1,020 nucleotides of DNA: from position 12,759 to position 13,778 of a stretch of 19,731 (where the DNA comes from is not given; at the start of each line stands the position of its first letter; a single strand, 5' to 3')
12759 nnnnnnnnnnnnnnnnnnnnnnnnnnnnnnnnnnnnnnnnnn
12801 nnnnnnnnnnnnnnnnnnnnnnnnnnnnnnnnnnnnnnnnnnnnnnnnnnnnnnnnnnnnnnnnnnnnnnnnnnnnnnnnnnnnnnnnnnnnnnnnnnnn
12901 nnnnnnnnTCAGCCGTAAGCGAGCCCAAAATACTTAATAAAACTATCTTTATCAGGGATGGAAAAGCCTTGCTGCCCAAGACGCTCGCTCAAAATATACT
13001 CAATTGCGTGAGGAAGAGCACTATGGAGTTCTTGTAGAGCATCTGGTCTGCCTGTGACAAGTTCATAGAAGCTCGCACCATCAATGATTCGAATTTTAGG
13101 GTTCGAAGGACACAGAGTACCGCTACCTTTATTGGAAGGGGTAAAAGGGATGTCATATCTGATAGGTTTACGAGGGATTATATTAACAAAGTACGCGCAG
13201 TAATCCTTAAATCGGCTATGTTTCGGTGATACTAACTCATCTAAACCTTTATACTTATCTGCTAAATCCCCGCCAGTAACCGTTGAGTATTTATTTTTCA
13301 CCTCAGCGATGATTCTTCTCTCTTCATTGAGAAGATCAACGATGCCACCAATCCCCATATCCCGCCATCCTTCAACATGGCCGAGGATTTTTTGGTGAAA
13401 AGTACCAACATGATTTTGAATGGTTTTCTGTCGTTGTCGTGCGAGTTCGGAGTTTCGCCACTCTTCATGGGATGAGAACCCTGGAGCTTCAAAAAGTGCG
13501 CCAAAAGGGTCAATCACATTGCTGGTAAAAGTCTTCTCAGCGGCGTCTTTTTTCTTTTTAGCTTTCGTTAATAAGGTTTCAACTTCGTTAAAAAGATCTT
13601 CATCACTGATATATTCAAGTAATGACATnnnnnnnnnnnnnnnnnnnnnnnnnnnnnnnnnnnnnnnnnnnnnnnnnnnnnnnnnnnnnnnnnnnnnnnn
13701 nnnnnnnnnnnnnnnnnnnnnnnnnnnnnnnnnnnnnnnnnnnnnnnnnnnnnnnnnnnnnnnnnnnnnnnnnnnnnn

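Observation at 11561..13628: Type II R-M-like pair with an HTH-bearing C5-methyltransferase and repeated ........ boxes at its start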

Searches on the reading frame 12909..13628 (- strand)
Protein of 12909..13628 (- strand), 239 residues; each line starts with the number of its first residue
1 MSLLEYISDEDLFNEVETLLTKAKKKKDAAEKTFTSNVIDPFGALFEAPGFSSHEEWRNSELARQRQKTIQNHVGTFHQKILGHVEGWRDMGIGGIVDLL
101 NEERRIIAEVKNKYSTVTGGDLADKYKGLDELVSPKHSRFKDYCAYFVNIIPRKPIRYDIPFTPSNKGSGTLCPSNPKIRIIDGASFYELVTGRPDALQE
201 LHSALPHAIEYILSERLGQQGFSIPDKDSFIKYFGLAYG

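Call 3: search_protein_families(library=pfam, proteins=[window:12909-13628:-], max_evalue=0.01)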
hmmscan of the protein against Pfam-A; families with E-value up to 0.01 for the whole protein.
window:12909-13628:- (239 aa): 1 family
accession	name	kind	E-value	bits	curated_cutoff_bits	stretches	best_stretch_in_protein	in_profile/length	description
PF09553.16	RE_Eco47II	-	4e-49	167.4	25.9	1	4-213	1-201/202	Eco47II restriction endonuclease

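Call 4: search_protein_families(library=ncbifam, proteins=[window:12909-13628:-], max_evalue=0.01)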
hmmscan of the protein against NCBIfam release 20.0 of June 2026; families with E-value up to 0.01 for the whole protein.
window:12909-13628:- (239 aa): 0 families

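Call 12: find_homologous_proteins(query=window:12909-13628:-)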
Query window:12909-13628:- (239 aa): 384 proteins with E <= 0.001 among 614 candidates; the best 120 are listed.
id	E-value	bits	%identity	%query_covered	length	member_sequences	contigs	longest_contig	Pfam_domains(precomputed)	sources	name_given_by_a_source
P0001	1.1e-149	514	94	100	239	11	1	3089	PF09553.17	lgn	-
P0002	5.1e-148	509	93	100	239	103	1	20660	PF09553.17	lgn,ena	-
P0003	3.3e-139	480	86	100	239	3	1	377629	PF09553.17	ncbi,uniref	ncbi:Eco47II family restriction endonuclease [Pectobacterium betavasculorum]|uniref:Eco47II family r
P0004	5.6e-137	473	85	100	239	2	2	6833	PF09553.17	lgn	-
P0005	4.6e-136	470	86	100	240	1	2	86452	PF09553.17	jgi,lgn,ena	-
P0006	4.7e-135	467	84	100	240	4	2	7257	PF09553.17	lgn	-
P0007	1.2e-134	465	86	99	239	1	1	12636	PF09553.17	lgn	-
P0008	5.9e-133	460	83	100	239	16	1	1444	PF09553.17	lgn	-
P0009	1.3e-131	455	82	100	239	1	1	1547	PF09553.17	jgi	-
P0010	3.0e-131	454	84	100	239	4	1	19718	PF09553.17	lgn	-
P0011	2.2e-130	451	82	100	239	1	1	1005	PF09553.17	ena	-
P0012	1.0e-127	443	80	100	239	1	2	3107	PF09553.17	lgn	-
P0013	1.0e-126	439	79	100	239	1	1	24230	PF09553.17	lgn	-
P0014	1.7e-126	439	79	100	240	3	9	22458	PF09553.17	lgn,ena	-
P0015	7.6e-123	427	79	100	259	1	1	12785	PF09553.17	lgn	-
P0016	2.9e-118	412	89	83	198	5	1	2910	PF09553.17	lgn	-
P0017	2.1e-113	396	73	100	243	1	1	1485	PF09553.17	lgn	-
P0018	3.3e-112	392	71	100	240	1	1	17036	PF09553.17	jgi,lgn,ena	-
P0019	9.9e-111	387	72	100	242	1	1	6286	PF09553.17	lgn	-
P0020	4.9e-110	385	71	100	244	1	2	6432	PF09553.17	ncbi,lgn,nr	ncbi:Eco47II family restriction endonuclease [Salmonella enterica subsp. enterica serovar Virchow]|n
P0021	4.3e-109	382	72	100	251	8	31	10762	PF09553.17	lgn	-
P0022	1.5e-107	377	72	100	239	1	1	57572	PF09553.17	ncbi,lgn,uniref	ncbi:Eco47II family restriction endonuclease [Xenorhabdus bovienii]|uniref:Eco47II family restrictio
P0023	1.1e-106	374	71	100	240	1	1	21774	PF09553.17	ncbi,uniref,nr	ncbi:Eco47II family restriction endonuclease [Xenorhabdus bovienii]|uniref:Eco47II family restrictio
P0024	2.1e-106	373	69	100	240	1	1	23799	PF09553.17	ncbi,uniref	ncbi:Eco47II family restriction endonuclease [Xenorhabdus nematophila]|uniref:Eco47II family restric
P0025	2.8e-105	369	69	100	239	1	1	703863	PF09553.17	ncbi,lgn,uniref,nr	ncbi:Eco47II family restriction endonuclease [Brackiella oedipodis]|uniref:Eco47II family restrictio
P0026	1.1e-104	367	68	100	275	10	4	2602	PF09553.17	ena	-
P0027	1.9e-103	363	68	100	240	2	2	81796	PF09553.17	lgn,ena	-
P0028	3.0e-103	362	67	100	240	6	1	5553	PF09553.17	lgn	-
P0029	6.0e-103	361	66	100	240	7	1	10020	PF09553.17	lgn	-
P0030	9.5e-103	361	67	100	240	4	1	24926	PF09553.17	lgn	-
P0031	3.9e-102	359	66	100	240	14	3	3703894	PF09553.17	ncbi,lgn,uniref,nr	ncbi:Eco47II family restriction endonuclease [Yersinia ruckeri]|uniref:Eco47II family restriction en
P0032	4.3e-102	359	98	68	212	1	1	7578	PF09553.17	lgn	-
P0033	9.4e-102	358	66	100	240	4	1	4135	PF09553.17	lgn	-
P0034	2.2e-101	356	67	100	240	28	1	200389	PF09553.17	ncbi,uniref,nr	ncbi:Eco47II family restriction endonuclease [Providencia rettgeri]|uniref:Eco47II family restrictio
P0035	3.8e-101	356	67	100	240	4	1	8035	PF09553.17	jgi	-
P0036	3.9e-101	356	67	100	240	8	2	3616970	PF09553.17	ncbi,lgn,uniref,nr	ncbi:Eco47II family restriction endonuclease [Moellerella wisconsensis]|uniref:Eco47II family restri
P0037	4.2e-101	355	67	100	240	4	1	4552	PF09553.17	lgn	-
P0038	8.6e-100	351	67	100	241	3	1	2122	PF09553.17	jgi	jgi:hypothetical protein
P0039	1.5e-99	350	65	100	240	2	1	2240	PF09553.17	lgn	-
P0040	1.6e-99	350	65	100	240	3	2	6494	PF09553.17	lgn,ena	-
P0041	3.3e-99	349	67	100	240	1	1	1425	PF09553.17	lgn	-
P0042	5.0e-99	349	65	100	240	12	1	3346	PF09553.17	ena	-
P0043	1.3e-98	347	65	100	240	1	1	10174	PF09553.17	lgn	-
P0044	2.8e-98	346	65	100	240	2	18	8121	PF09553.17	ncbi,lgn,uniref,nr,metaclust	ncbi:TPA: Eco47II family restriction endonuclease [Vibrio parahaemolyticus]|uniref:Restriction endon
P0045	3.0e-98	346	64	100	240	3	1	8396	PF09553.17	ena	-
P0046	5.3e-98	345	65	100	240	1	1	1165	PF09553.17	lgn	-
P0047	9.6e-98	344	63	100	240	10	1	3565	PF09553.17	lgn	-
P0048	1.0e-97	344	66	100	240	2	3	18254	PF09553.17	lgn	-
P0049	1.9e-97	343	67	100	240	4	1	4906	PF09553.17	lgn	-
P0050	4.9e-97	342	65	100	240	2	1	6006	PF09553.17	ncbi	ncbi:Eco47II family restriction endonuclease [Vibrio cholerae]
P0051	8.1e-97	341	64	100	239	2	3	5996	PF09553.17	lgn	-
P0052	9.9e-97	341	64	100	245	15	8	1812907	PF09553.17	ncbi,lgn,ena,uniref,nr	ncbi:Eco47II family restriction endonuclease [Morganella morganii]|uniref:Eco47II family restriction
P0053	1.4e-96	341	65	100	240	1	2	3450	PF09553.17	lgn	-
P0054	1.7e-96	340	63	100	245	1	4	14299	PF09553.17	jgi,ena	jgi:hypothetical protein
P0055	2.4e-96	340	64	100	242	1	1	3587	PF09553.17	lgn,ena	-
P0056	9.7e-96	338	63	100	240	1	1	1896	PF09553.17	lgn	-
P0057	2.5e-95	337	62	100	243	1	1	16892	PF09553.17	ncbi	ncbi:TPA: Eco47II family restriction endonuclease [Photobacterium damselae]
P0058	3.3e-95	336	63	100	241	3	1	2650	PF09553.17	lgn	-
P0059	5.3e-95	335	64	100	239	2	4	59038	PF09553.17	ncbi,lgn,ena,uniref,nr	ncbi:Eco47II family restriction endonuclease [Vibrio campbellii]|uniref:Eco47II family restriction e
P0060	7.1e-95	335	63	100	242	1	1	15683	PF09553.17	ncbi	-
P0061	7.6e-95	335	64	100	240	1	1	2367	PF09553.17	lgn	-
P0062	8.5e-95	335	63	100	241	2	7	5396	PF09553.17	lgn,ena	-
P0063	1.2e-94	334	65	100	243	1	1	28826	PF09553.17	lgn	-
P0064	2.7e-94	333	64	100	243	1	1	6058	PF09553.17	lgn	-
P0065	4.0e-94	333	61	100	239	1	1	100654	PF09553.17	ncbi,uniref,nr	ncbi:Eco47II family restriction endonuclease [Vibrio europaeus]|uniref:Eco47II family restriction en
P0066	9.2e-94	331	64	100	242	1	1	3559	PF09553.17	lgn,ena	-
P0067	3.1e-93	330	61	100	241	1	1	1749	PF09553.17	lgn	-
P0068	6.4e-93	329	62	100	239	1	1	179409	PF09553.17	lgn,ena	-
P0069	1.0e-92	328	62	100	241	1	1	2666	PF09553.17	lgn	-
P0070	2.1e-92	327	63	100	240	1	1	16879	PF09553.17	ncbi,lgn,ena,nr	ncbi:MAG: Eco47II family restriction endonuclease [Aquificales bacterium]|nr:Eco47II family restrict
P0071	2.0e-91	324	61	100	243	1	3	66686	PF09553.17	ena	-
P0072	2.7e-91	323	60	100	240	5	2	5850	PF09553.17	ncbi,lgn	ncbi:MAG: Eco47II family restriction endonuclease [Shewanella sp.]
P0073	5.0e-90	319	61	100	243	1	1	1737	PF09553.17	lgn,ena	-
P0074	1.7e-89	317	60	100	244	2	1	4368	PF09553.17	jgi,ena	-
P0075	1.7e-88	314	65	90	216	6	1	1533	PF09553.17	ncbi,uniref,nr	ncbi:Eco47II family restriction endonuclease [Vibrio aestuarianus]|uniref:Eco47II family restriction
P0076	3.3e-88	313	57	100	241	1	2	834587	PF09553.17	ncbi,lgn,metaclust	metaclust:status=active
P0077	4.0e-86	306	58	100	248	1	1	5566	PF09553.17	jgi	-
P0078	1.1e-84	302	56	100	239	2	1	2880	PF09553.17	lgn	-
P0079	1.3e-84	301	58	100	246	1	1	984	PF09553.17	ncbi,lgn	-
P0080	1.6e-84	301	60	100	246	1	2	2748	PF09553.17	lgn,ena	-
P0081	3.4e-82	294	56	100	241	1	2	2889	PF09553.17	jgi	-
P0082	3.6e-82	293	57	100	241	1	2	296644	PF09553.17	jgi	jgi:Eco47II-like restriction endonuclease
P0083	4.0e-82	293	59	100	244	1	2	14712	PF09553.17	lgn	-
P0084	4.1e-82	293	56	100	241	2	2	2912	PF09553.17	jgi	-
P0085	5.7e-82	293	57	100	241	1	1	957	PF09553.17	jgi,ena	-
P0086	1.1e-81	292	56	100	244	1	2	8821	PF09553.17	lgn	-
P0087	3.6e-81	290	57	100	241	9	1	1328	PF09553.17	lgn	-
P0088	3.7e-81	290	56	100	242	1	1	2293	PF09553.17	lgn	-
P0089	5.6e-81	290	56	100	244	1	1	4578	PF09553.17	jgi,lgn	-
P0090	6.1e-81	289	56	100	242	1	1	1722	PF09553.17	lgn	-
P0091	7.9e-81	289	56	100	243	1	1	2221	PF09553.17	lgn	-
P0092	1.3e-80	288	58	100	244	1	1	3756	PF09553.17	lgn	-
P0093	6.3e-80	286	56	100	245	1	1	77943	PF09553.17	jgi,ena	-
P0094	6.5e-80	286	56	100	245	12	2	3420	PF09553.17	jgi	-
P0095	9.1e-80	286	56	100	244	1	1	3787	PF09553.17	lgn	-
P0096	2.0e-79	284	57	100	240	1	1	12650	PF09553.17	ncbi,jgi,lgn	-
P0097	2.1e-79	284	55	100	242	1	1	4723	PF09553.17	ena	-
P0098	2.7e-79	284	55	100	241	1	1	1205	PF09553.17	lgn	-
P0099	3.2e-79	284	56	100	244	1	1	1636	PF09553.17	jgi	jgi:hypothetical protein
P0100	4.8e-79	283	56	100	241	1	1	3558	PF09553.17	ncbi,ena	-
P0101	5.1e-79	283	57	100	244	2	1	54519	PF09553.17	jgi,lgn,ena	-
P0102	5.5e-79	283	56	100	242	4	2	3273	PF09553.17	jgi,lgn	-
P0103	5.6e-79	283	56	100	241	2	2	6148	PF09553.17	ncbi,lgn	-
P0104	7.4e-79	283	56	100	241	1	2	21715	PF09553.17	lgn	-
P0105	8.1e-79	282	53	100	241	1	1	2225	PF09553.17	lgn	-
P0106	8.4e-79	282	55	100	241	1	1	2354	PF09553.17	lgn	-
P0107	1.2e-78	282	56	100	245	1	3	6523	PF09553.17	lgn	-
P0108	2.0e-78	281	55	100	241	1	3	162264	PF09553.17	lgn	-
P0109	5.9e-78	280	56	100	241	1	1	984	PF09553.17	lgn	-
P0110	7.5e-78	279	55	100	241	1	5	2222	PF09553.17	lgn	-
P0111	8.1e-78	279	57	100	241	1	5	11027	PF09553.17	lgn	-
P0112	8.3e-78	279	55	100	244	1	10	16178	PF09553.17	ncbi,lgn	-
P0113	1.2e-77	279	54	95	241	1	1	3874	PF09553.17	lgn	-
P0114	1.4e-77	278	55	100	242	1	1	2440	PF09553.17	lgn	-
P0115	2.6e-77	278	56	100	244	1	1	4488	PF09553.17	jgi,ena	-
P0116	3.5e-77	277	52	100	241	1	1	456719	PF09553.17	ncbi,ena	-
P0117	4.6e-77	277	54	100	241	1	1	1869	PF09553.17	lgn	-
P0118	5.4e-77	276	55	100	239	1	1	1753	PF09553.17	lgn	-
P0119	1.4e-76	275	54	100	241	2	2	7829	PF09553.17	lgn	-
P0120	1.6e-76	275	55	100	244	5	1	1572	PF09553.17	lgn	-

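Call 14: find_related_loci(query=A1, collection=genome_contigs, flank=4000)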
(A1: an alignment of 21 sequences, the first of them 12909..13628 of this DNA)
Query A1 (239 aa) in genome_contigs; peptide patterns used: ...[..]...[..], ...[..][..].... (x = any residue, [..] = any of these).
175 stretches matched a pattern; 88 encode a relative of the query (tblastn E <= 1e-3); the best 80 are kept; 80 distinct loci.
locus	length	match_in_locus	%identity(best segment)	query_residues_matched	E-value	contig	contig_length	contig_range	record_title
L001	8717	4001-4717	98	1-239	8e-161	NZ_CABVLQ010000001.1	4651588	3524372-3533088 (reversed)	Escherichia ruysiae isolate Human faeces, whole genome shotgun sequence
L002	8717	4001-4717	93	1-239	2e-144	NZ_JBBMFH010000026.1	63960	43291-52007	Enterobacter intestinihominis strain CLA-AC-H004 CLA-AC-H004_contig_26_length_63960, whole genome shotgun sequence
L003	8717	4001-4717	69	1-239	1e-111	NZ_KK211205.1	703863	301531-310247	Brackiella oedipodis DSM 13743 Q335DRAFT_scaffold00001.1, whole genome shotgun sequence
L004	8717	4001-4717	68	1-239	5e-111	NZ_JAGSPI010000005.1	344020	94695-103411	Providencia vermicola strain DSM 17385 Scaffold05, whole genome shotgun sequence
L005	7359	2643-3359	66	1-239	4e-110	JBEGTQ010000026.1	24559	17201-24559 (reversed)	MAG: Pseudomonadota bacterium isolate providencecreek_2019_sw_WHONDRS-S19S_0007_B_bin.24 scaffold_797800, whole genome s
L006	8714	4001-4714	66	1-238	1e-107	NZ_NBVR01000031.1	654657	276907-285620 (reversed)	Proteus alimentorum strain 08MAS0041 scaffold7, whole genome shotgun sequence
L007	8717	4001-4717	65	1-239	2e-104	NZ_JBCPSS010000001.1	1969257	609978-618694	Providencia sp. Je.9.19 NODE_1_length_1969257_cov_33.661404, whole genome shotgun sequence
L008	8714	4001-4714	65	1-238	1e-103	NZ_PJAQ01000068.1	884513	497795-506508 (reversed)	Colwellia sp. 12G3 contig1, whole genome shotgun sequence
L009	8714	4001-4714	57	1-238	2e-96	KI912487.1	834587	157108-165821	Pseudomonas flectens ATCC 12775 genomic scaffold L871DRAFT_scaffold00002.2, whole genome shotgun sequence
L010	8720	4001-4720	55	1-239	3e-87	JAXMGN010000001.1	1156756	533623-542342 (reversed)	MAG: Pseudomonadales bacterium isolate STL-PRO114 C1.86.fa-1, whole genome shotgun sequence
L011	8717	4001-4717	56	1-238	7e-87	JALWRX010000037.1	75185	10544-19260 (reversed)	MAG: Ghiorsea sp. isolate M2_metabat2_scaf2bin.037 M2_NODE_195_length_75185_cov_48.713821, whole genome shotgun sequence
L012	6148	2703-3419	56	1-238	4e-86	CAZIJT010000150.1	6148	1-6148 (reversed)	MAG TPA_asm: uncultured Thiohalophilus sp. isolate SRP128015_co3_249 genome assembly, contig: NODE_17031_length_6148_cov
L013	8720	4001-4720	56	1-239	9e-86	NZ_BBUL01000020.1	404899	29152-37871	Cellvibrio sp. OA-2007, whole genome shotgun sequence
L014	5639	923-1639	56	1-238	2e-85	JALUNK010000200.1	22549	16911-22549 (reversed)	MAG: Ghiorsea sp. isolate S145_metabat2_scaf2bin.070_VB S145_NODE_609_length_22549_cov_4.014807, whole genome shotgun se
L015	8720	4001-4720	52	1-239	9e-85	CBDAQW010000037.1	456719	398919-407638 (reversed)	MAG: Endozoicomonas sp. isolate a6423ec3-3432-476e-b384-bdfd598df085 genome assembly, contig: contig_37, whole genome sh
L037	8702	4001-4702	50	1-238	4e-73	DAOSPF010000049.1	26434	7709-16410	MAG TPA_asm: Bacteroidales bacterium isolate AMR_MDS_2326 NODE_1839_length_26434_cov_8.412336, whole genome shotgun sequ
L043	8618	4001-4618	54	6-210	3e-71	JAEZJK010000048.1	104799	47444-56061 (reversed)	MAG: Bacillota bacterium isolate OH_CDB_235 k127_669569, whole genome shotgun sequence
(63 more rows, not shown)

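Call 25: list_cluster_members(proteins=[window:12909-13628:-, window:11596-12849:-, P0001, P0002])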
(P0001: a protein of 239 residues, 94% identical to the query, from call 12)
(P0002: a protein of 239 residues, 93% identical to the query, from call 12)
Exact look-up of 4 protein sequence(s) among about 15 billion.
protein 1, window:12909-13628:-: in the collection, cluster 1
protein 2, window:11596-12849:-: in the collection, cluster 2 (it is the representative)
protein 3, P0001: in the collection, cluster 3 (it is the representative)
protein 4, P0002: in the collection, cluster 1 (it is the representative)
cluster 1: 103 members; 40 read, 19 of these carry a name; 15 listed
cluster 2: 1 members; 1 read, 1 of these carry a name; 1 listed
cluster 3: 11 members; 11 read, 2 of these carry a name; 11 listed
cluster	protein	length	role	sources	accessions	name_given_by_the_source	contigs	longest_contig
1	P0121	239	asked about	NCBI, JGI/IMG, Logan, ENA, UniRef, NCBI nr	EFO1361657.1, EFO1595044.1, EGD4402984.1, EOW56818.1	Eco47II family restriction endonuclease [Escherichia marmotae] | Eco47II restriction endonuclease n=1 Tax=Escherichia marmotae TaxID=1499973 ... | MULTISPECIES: Eco47II family restriction endonuclease [Escherichia]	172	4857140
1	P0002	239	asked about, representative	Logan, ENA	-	-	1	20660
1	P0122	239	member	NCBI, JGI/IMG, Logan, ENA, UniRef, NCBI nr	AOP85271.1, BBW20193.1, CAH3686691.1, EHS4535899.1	TPA: Eco47II family restriction endonuclease [Enterobacter hormaechei subsp. ... | Eco47II family restriction endonuclease n=1 Tax=Enterobacteriaceae TaxID=543 ... | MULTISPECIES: Eco47II family restriction endonuclease [Enterobacteriaceae]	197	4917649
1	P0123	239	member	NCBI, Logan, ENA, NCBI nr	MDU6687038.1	MAG: Eco47II family restriction endonuclease [Enterobacteriaceae bacterium] | Eco47II family restriction endonuclease [Enterobacteriaceae bacterium]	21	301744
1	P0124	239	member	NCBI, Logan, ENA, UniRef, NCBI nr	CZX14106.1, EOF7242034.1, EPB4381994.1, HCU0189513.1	Eco47II family restriction endonuclease [Enterobacter hormaechei] | Eco47II family restriction endonuclease n=1 Tax=Enterobacter hormaechei TaxID=158836 ...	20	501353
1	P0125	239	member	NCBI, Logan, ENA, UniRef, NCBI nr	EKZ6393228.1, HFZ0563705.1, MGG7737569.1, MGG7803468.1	Eco47II family restriction endonuclease [Klebsiella sp. 141130] | Eco47II family restriction endonuclease n=1 Tax=Klebsiella TaxID=570 RepID=UPI0027FF49C7 | Eco47II family restriction endonuclease [Klebsiella aerogenes]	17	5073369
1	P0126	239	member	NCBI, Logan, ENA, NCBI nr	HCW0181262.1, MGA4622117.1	TPA: Eco47II family restriction endonuclease [Citrobacter freundii] | Eco47II family restriction endonuclease [Citrobacter freundii]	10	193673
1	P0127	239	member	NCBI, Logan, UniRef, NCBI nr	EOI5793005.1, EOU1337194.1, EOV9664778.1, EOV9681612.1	Eco47II family restriction endonuclease [Cronobacter malonaticus] | Eco47II family restriction endonuclease n=1 Tax=Cronobacter malonaticus TaxID=413503 ...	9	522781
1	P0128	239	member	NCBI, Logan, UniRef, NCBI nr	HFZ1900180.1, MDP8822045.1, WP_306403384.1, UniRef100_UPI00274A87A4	TPA: Eco47II family restriction endonuclease [Serratia marcescens] | Eco47II family restriction endonuclease n=1 Tax=Serratia TaxID=613 RepID=UPI00274A87A4 | Eco47II family restriction endonuclease [Serratia marcescens]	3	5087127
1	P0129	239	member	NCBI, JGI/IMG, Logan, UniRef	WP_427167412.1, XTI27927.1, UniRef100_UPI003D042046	Eco47II family restriction endonuclease [Citrobacter koseri] | Eco47II family restriction endonuclease n=1 Tax=Citrobacter koseri TaxID=545 ...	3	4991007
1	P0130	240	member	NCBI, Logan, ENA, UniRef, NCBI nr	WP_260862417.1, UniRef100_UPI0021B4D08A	Eco47II family restriction endonuclease [Citrobacter sp. Marseille-Q6884] | Eco47II family restriction endonuclease n=1 Tax=Citrobacter sp. Marseille-Q6884 ...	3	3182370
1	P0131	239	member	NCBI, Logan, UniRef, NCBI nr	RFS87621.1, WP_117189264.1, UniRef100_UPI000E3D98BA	Eco47II family restriction endonuclease [Serratia marcescens] | Eco47II family restriction endonuclease n=1 Tax=Serratia marcescens TaxID=615 ...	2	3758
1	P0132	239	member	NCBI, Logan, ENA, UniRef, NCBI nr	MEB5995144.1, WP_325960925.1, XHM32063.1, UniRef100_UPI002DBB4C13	Eco47II family restriction endonuclease [Serratia ureilytica] | Eco47II family restriction endonuclease n=1 Tax=Serratia TaxID=613 RepID=UPI002DBB4C13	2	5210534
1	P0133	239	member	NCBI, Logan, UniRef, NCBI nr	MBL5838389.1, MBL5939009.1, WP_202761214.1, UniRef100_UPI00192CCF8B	Eco47II family restriction endonuclease [Enterobacter asburiae] | Eco47II family restriction endonuclease n=1 Tax=Enterobacter asburiae TaxID=61645 ...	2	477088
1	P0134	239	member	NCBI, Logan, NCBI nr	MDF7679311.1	Eco47II family restriction endonuclease [Enterobacteriaceae bacterium ESL0689]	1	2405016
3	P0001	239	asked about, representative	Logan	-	-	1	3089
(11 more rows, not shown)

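Call 62: search_protein_families(library=pfam, proteins=[L043:2591-3877:+, L037:2140-2607:-, L043:2024-2458:-], max_evalue=0.01)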
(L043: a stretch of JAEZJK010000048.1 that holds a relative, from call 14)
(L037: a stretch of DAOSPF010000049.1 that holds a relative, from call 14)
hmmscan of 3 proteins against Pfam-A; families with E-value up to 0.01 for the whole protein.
L043:2591-3877:+ (428 aa): 2 families
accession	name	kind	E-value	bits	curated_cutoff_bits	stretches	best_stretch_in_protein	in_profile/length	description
PF00145.23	DNA_methylase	-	4.5e-87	292.9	22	1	89-404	1-323/324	C-5 cytosine-specific DNA methylase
PF13443.12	HTH_26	-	2e-07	31.6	22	1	7-66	1-60/63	Cro/C1-type HTH DNA-binding domain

L037:2140-2607:- (155 aa): 3 families
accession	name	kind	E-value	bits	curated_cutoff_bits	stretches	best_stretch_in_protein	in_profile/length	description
PF03852.21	Vsr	-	3.2e-29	101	27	1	21-90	4-73/74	DNA mismatch endonuclease Vsr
PF18741.7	MTES_1575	-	5.2e-07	30.1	38.2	1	108-150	53-95/96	REase_MTES_1575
PF04480.18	DUF559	-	1.2e-06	28.8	20.6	1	110-151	67-108/109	Protein of unknown function (DUF559)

L043:2024-2458:- (144 aa): 3 families
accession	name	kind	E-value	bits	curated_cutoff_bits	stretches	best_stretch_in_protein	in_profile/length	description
PF03852.21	Vsr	-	2.9e-27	94.7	27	1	5-73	4-72/74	DNA mismatch endonuclease Vsr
PF04480.18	DUF559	-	2.2e-05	24.7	20.6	1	94-135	67-108/109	Protein of unknown function (DUF559)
PF18741.7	MTES_1575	-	7e-05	23.3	38.2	0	91-135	52-96/96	REase_MTES_1575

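Call 67: predict_structure(alignment_id=A1)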
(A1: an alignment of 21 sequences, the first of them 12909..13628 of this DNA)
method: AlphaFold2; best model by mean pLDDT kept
length: 239 residues; sequences in the alignment: 21
mean_pLDDT: 86.1   pTM: 0.84
mean pLDDT of the five models: 86.1, 86.1, 84.3, 77.0, 73.2
residues with pLDDT >= 90: 108; 70-90: 109; 50-70: 22; < 50: 0
segments of 3 or more residues with pLDDT < 50: none
pLDDT, mean of each block of 10 residues (from residue 1): 91 95 87 75 81 87 79 86 96 82 95 64 87 93 92 71 84 92 92 94 93 92 83 78
secondary structure, 60 per line:
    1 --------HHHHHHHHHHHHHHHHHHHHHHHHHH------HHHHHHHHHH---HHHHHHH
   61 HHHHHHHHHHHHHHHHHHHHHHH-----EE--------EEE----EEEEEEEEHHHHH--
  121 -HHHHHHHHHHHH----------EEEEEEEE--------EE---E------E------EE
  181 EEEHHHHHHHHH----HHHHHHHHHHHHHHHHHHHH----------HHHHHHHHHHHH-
elements in order: H9-34 H41-50 H54-83 E99-101 E106-113 H114-118 H122-133 E144-151 E179-183 H184-192 H197-216 H227-238

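Call 76: search_protein_families(library=padloc, proteins=[window:12909-13628:-], max_evalue=0.001)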
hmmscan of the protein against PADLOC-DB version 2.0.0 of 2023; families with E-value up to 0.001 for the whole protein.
window:12909-13628:- (239 aa): 1 family
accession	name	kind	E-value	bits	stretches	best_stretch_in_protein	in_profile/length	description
PDLC03470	REase_II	-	1.9e-130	432.2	1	1-239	3-259/266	Type II restriction enzyme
